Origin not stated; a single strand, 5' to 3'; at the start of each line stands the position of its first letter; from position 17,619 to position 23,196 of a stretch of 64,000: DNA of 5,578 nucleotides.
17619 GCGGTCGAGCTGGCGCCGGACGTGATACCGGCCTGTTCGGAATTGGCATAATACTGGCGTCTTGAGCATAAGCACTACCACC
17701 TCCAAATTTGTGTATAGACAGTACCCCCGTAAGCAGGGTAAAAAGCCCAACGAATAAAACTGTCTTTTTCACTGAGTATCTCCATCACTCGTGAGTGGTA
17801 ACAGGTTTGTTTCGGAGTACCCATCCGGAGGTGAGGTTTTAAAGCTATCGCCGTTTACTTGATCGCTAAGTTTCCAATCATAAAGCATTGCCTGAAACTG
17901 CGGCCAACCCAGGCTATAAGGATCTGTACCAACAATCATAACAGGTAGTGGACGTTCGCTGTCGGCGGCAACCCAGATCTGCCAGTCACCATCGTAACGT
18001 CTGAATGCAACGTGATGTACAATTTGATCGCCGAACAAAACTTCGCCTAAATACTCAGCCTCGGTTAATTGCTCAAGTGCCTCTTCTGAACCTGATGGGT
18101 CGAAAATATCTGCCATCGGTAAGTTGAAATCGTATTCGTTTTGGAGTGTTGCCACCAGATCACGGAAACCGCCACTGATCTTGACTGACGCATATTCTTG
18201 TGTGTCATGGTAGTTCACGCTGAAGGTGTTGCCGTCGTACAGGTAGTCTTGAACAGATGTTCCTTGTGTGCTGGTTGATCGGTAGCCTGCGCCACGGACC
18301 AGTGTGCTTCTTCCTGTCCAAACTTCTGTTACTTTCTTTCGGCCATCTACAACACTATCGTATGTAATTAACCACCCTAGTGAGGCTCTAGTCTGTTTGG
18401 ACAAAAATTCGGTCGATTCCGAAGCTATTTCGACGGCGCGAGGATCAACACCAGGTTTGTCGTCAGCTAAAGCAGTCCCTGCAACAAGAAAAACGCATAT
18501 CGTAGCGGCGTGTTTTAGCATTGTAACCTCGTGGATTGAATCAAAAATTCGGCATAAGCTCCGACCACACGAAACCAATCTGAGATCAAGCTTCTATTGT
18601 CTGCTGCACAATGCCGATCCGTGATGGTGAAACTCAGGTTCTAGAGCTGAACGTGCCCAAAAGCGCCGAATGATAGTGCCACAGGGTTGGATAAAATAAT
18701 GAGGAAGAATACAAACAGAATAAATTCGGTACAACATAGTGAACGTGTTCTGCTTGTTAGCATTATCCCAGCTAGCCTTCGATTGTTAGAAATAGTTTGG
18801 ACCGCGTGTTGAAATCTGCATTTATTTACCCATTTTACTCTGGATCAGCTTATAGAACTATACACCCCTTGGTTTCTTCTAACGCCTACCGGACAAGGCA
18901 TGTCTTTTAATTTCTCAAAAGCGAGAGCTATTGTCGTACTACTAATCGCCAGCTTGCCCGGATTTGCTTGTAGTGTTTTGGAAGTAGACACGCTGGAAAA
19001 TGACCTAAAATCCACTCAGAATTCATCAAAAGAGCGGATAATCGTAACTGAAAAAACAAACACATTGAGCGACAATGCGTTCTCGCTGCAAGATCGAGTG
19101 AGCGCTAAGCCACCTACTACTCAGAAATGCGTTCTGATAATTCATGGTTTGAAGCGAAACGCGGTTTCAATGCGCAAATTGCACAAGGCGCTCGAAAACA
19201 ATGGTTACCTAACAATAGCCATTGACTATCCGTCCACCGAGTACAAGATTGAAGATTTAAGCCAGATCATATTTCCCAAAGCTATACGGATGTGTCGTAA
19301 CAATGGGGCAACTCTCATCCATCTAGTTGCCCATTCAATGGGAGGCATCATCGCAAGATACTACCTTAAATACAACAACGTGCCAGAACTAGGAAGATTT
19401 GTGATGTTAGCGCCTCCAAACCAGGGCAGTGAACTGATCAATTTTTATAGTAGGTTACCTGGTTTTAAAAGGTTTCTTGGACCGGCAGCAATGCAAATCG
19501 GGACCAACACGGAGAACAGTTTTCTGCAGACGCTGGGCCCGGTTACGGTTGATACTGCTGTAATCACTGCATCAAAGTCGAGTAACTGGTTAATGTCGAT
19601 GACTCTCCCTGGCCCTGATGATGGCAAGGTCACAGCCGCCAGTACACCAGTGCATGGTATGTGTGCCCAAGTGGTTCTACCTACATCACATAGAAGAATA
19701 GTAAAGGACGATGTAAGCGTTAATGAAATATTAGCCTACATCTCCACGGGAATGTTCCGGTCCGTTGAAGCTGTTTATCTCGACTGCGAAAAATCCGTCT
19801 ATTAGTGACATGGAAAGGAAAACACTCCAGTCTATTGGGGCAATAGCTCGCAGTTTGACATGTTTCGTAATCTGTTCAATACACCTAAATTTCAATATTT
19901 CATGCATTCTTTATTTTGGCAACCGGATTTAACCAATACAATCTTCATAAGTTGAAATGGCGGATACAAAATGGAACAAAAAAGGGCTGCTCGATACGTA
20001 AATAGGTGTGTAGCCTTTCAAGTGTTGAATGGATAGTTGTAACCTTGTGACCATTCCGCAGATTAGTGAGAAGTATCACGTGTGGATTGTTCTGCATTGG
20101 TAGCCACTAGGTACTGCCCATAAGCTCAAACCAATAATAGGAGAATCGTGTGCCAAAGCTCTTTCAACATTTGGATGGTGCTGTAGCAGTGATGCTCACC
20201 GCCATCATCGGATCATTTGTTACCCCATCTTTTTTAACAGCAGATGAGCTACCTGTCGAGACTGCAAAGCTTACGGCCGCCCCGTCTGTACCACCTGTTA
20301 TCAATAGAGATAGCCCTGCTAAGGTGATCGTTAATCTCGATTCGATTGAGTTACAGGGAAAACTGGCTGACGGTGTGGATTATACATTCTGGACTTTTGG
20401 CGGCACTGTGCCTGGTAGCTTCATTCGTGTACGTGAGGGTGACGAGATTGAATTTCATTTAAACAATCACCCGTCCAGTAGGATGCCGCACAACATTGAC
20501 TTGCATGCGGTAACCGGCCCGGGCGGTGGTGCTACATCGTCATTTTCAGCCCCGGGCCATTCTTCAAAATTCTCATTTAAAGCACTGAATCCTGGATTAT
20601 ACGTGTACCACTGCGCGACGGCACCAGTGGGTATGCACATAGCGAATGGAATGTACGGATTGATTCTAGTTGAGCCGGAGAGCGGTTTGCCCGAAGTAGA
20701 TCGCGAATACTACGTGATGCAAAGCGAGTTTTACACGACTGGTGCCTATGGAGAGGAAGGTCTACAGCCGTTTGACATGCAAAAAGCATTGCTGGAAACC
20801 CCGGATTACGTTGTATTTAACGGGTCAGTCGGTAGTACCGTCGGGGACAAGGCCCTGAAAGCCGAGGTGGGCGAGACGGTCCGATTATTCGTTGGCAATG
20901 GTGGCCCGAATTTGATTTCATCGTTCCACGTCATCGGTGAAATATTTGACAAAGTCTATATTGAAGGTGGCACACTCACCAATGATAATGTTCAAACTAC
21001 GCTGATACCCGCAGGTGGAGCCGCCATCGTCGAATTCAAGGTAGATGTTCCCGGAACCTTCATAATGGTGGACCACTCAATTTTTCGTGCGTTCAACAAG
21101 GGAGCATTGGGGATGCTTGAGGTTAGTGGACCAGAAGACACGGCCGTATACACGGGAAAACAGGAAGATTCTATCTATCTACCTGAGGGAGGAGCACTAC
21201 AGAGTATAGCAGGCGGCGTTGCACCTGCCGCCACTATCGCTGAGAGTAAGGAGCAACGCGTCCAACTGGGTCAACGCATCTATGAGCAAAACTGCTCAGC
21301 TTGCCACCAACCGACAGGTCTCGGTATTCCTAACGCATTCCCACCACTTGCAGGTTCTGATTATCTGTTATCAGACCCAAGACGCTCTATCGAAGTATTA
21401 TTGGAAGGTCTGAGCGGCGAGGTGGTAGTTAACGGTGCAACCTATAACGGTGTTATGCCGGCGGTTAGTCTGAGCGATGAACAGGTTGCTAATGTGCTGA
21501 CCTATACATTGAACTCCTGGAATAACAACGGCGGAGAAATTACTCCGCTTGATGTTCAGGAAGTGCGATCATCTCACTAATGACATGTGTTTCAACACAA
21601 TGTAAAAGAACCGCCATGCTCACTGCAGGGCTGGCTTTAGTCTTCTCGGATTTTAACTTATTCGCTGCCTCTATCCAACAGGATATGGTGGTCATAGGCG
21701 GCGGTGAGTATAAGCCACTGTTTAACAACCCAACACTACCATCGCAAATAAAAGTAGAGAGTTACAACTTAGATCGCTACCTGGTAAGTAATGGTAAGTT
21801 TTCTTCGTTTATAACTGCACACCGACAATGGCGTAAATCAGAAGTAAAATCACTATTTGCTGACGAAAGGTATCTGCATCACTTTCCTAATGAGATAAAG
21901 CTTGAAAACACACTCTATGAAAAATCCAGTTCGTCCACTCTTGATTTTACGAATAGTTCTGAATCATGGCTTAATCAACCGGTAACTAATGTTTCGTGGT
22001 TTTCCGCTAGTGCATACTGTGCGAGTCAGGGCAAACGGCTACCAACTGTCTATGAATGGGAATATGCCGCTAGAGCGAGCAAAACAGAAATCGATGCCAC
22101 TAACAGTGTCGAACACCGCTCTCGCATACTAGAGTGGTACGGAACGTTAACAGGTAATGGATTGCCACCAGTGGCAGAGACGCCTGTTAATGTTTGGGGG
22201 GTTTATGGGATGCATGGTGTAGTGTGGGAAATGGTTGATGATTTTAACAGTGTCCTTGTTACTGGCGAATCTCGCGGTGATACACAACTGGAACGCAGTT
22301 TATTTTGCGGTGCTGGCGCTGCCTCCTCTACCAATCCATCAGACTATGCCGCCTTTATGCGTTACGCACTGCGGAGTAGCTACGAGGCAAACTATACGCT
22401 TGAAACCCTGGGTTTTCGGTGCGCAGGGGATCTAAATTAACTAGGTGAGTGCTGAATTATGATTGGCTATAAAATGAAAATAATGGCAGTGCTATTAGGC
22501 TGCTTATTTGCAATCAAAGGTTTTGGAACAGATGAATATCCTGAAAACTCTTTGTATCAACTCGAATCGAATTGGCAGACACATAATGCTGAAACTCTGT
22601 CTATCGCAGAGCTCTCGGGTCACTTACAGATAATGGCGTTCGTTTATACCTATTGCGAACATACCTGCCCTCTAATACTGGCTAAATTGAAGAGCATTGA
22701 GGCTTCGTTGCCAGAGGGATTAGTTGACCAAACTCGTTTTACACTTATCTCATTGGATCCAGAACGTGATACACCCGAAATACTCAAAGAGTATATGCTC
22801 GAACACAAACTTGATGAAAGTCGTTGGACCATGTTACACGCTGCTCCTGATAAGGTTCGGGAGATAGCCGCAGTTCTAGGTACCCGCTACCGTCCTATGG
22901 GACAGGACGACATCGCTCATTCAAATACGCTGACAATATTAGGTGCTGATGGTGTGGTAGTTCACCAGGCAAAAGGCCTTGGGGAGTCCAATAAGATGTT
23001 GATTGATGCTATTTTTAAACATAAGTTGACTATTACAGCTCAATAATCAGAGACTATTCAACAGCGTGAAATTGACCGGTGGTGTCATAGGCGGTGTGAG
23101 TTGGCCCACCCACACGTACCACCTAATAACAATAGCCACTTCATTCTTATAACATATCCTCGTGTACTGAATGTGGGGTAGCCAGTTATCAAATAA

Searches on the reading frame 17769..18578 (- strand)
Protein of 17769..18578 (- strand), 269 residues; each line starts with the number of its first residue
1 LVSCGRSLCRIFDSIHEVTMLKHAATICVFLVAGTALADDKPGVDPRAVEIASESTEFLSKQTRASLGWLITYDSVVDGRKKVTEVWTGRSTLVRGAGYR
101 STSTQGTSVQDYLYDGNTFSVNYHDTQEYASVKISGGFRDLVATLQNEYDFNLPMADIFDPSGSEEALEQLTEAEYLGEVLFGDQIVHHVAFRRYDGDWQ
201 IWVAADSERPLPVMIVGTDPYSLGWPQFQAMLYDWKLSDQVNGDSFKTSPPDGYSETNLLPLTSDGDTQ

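Call 15: search_protein_families(library=pfam, proteins=[window:17769-18578:-], max_evalue=0.001)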
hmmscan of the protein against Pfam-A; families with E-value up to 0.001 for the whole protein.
window:17769-18578:- (269 aa): 1 family
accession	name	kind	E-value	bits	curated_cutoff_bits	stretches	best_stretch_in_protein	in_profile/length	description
PF09865.15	DUF2092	-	2.7e-37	128.7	21.2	1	48-254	1-206/212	Predicted periplasmic protein (DUF2092)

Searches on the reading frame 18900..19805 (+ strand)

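Call 15: search_protein_families(library=pfam, proteins=[window:18900-19805:+], max_evalue=0.001)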
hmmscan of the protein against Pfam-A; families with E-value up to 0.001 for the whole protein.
window:18900-19805:+ (301 aa): 6 families
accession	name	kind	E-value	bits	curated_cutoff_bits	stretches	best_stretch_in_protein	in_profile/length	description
PF12146.15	Hydrolase_4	-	2.8e-08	33.8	27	1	74-201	3-138/239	Serine aminopeptidase, S33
PF00561.26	Abhydrolase_1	-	1.3e-07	32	25.8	1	78-174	3-104/245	alpha/beta hydrolase fold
PF07819.20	PGAP1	-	3.6e-05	24.1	24.3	1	131-176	84-131/233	PGAP1-like alpha/beta domain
PF02089.21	Palm_thioest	-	5.3e-05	23.5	26.8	1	78-183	2-119/254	Palmitoyl protein thioesterase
PF12697.13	Abhydrolase_6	-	0.00014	23.1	26.3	1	78-196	1-115/217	Alpha/beta hydrolase family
PF05057.20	DUF676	-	0.00074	19.5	20.3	0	76-160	6-100/217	Putative serine esterase (DUF676)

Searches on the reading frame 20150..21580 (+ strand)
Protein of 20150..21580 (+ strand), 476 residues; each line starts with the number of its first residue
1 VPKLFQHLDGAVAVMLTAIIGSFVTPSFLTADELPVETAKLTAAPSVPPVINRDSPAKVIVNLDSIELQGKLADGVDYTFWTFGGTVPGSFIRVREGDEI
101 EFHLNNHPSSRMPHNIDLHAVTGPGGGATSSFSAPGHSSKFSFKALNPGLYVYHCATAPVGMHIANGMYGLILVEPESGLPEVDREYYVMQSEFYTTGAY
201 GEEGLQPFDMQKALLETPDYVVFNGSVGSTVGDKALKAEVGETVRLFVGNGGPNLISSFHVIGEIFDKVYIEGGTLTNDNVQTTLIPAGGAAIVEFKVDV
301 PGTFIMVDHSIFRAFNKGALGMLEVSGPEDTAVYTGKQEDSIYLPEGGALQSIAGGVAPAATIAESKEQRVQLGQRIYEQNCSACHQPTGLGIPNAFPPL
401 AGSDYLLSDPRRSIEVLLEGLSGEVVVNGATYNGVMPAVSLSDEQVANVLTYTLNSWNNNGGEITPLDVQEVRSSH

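Call 3: search_protein_families(library=pfam, proteins=[window:20150-21580:+], max_evalue=0.01)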
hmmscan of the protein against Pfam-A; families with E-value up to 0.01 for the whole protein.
window:20150-21580:+ (476 aa): 5 families
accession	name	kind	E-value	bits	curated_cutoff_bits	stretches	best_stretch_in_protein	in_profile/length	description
PF07732.21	Cu-oxidase_3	-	2.7e-12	47.2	21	1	73-178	10-118/119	Multicopper oxidase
PF00034.26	Cytochrom_C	-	2.4e-10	42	21.3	1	372-455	2-88/90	Cytochrome c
PF07731.20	Cu-oxidase_2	-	4.3e-09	36.7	20.4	1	91-177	34-136/137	Multicopper oxidase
PF13442.11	Cytochrome_CBB3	-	1.8e-07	31.8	27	1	371-452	3-67/68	Cytochrome C oxidase, cbb3-type, subunit III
PF00127.26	Copper-bind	-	5e-05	24.1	21.2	1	91-175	18-99/99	Copper binding proteins, plastocyanin/azurin family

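Call 74: search_protein_families(library=ncbifam, proteins=[window:20150-21580:+], max_evalue=0.001)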
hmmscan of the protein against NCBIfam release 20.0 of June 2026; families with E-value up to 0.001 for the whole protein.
window:20150-21580:+ (476 aa): 6 families
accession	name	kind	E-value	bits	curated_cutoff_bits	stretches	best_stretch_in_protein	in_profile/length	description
TIGR02376.1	Cu_nitrite_red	equivalog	7.4e-105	350.9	296.3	1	43-340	12-325/326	copper-containing nitrite reductase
TIGR03388.1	ascorbase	equivalog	8.4e-09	34.6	614.8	1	71-201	13-149/542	L-ascorbate oxidase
TIGR01480.1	copper_res_A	subfamily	5.8e-08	31.6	478.95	1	45-194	36-181/593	copper resistance system multicopper oxidase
TIGR04246.1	nitrous_NosZ_Gp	equivalog_domain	0.00021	19.7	625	1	91-176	500-578/578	Sec-dependent nitrous-oxide reductase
TIGR00782.1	ccoP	equivalog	0.00031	20.1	179.95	1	372-455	108-191/285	cytochrome-c oxidase, cbb3-type subunit III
NF050122.1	bc1_QcrC_actin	exception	0.00045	19.6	200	1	358-402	26-71/253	cytochrome bc1 complex diheme cytochrome c subunit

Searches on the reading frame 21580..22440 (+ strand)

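Call 3: search_protein_families(library=pfam, proteins=[window:21580-22440:+], max_evalue=0.01)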
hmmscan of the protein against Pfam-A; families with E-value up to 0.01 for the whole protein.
window:21580-22440:+ (286 aa): 1 family
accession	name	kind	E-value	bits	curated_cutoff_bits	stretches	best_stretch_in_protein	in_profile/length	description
PF03781.23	FGE-sulfatase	-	3.7e-33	115.7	23.3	1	34-282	3-254/255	Sulfatase-modifying factor enzyme 1-like domain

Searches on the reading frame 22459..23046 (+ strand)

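Call 3: search_protein_families(library=pfam, proteins=[window:22459-23046:+], max_evalue=0.01)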
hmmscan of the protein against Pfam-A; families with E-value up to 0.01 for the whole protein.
window:22459-23046:+ (195 aa): 2 families
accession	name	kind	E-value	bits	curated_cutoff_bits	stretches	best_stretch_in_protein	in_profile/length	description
PF02630.20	SCO1-SenC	-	9.9e-17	61.6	22.8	1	41-165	8-132/134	SCO1/SenC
PF04123.18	DUF373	-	0.0024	17.8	28.3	0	3-67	178-241/335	Domain of unknown function (DUF373)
